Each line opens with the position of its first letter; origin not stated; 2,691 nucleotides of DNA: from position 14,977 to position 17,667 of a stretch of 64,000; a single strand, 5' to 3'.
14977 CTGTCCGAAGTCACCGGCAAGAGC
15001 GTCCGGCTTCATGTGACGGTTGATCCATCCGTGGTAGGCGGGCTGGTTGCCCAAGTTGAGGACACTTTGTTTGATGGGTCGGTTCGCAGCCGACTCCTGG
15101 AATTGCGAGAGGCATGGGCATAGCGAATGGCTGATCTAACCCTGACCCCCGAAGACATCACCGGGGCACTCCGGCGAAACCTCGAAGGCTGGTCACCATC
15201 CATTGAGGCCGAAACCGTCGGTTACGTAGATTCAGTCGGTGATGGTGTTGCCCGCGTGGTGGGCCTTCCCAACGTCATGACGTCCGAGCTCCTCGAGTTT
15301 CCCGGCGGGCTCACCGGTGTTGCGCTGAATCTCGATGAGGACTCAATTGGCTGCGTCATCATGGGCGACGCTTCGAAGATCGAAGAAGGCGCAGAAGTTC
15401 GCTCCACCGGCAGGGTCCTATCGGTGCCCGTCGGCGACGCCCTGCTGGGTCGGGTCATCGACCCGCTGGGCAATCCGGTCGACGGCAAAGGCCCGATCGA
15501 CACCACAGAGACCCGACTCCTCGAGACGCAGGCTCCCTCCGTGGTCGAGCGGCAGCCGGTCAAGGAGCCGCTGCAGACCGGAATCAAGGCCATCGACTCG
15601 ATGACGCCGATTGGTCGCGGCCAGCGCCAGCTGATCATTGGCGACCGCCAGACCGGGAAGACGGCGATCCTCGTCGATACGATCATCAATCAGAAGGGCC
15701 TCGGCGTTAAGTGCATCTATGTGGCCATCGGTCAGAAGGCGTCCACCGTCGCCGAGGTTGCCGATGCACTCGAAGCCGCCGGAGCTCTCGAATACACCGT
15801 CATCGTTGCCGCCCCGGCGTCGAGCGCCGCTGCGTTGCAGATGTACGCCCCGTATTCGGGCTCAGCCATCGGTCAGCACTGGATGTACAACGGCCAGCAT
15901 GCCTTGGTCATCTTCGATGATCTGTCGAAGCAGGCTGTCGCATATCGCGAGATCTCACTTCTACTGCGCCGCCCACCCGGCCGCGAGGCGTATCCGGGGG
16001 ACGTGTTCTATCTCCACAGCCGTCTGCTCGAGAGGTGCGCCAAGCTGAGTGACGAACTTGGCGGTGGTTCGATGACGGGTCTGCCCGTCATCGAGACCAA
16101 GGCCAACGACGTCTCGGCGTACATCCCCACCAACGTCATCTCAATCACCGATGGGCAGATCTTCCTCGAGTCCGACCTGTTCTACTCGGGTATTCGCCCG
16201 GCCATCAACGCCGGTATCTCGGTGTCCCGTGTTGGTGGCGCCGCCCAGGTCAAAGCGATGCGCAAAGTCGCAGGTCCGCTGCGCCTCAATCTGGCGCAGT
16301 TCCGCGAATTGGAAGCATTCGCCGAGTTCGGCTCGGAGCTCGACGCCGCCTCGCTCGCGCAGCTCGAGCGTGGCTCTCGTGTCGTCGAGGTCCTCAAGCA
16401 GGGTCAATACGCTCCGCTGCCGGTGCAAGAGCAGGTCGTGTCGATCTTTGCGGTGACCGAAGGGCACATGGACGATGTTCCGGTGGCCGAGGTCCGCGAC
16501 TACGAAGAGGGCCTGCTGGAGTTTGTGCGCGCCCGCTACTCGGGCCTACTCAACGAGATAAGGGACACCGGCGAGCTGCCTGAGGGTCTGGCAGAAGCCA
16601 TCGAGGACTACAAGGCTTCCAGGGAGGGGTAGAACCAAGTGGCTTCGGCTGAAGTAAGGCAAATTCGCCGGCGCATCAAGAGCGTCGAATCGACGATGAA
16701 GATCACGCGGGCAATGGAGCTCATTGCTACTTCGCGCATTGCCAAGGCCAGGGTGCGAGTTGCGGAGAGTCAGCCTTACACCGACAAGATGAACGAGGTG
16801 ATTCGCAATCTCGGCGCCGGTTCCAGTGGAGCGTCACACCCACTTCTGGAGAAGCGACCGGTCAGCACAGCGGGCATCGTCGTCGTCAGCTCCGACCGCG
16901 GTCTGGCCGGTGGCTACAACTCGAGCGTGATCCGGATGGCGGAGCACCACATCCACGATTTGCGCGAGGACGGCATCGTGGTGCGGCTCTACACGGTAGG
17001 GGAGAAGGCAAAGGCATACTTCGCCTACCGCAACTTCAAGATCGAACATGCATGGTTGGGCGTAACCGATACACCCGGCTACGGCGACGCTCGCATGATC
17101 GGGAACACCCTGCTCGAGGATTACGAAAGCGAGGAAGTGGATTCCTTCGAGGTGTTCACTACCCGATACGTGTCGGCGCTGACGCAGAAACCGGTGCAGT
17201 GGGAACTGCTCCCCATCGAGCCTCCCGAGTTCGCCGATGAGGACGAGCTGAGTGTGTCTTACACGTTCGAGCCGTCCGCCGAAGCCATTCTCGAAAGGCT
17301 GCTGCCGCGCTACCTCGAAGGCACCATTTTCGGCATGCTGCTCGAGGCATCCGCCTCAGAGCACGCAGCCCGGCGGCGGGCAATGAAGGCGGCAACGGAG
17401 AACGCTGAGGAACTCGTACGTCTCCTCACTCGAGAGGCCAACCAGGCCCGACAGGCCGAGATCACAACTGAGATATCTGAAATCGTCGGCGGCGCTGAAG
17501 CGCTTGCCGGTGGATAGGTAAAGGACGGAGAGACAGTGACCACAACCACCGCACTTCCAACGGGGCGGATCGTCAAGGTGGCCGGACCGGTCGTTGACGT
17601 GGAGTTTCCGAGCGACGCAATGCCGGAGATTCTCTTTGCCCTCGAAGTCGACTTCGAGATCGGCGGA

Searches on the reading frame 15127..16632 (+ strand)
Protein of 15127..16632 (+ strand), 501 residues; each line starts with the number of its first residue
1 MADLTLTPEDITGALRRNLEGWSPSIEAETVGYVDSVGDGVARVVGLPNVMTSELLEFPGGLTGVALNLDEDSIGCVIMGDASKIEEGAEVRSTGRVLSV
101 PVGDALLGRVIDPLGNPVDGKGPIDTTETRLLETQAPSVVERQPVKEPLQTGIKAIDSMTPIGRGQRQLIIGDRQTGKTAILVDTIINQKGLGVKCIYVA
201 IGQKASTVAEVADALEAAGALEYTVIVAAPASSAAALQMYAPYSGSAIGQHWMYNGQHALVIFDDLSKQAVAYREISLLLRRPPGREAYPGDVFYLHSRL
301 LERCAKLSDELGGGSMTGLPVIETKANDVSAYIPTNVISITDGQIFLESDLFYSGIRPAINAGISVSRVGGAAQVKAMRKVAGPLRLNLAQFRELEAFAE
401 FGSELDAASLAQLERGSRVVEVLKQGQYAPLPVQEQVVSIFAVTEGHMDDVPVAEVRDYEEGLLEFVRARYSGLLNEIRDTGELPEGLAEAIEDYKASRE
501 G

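Call 9: search_protein_families(library=pfam, proteins=[window:15127-16632:+], max_evalue=0.001)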
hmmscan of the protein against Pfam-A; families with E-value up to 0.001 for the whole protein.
window:15127-16632:+ (501 aa): 4 families
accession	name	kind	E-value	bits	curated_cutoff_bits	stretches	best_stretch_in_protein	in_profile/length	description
PF00006.31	ATP-synt_ab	-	1.2e-77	260.8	29.5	1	152-367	1-213/213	ATP synthase alpha/beta family, nucleotide-binding domain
PF00306.32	ATP-synt_ab_C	-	2.3e-44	151.2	27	1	374-494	1-121/126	ATP synthase alpha/beta chain, C terminal domain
PF02874.29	ATP-synt_ab_N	-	2.3e-15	57.3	20.9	1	31-95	5-69/69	ATP synthase alpha/beta family, beta-barrel domain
PF06745.19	ATPase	-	5.6e-05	23.1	26.6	1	150-215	2-70/231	KaiC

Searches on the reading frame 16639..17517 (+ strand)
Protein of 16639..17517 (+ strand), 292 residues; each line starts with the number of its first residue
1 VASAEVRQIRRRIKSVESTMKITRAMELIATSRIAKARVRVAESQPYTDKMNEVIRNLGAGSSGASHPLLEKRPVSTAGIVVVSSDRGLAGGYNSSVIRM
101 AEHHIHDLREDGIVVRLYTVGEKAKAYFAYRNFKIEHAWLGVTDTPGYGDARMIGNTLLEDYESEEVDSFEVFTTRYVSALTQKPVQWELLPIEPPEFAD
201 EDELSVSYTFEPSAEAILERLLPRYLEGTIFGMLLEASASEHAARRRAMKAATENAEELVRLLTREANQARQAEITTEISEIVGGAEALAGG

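Call 9: search_protein_families(library=pfam, proteins=[window:16639-17517:+], max_evalue=0.001)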
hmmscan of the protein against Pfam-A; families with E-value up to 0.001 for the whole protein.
window:16639-17517:+ (292 aa): 1 family
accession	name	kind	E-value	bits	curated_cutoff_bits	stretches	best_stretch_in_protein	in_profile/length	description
PF00231.24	ATP-synt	-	9.8e-99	331.1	39.9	1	6-289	2-285/285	ATP synthase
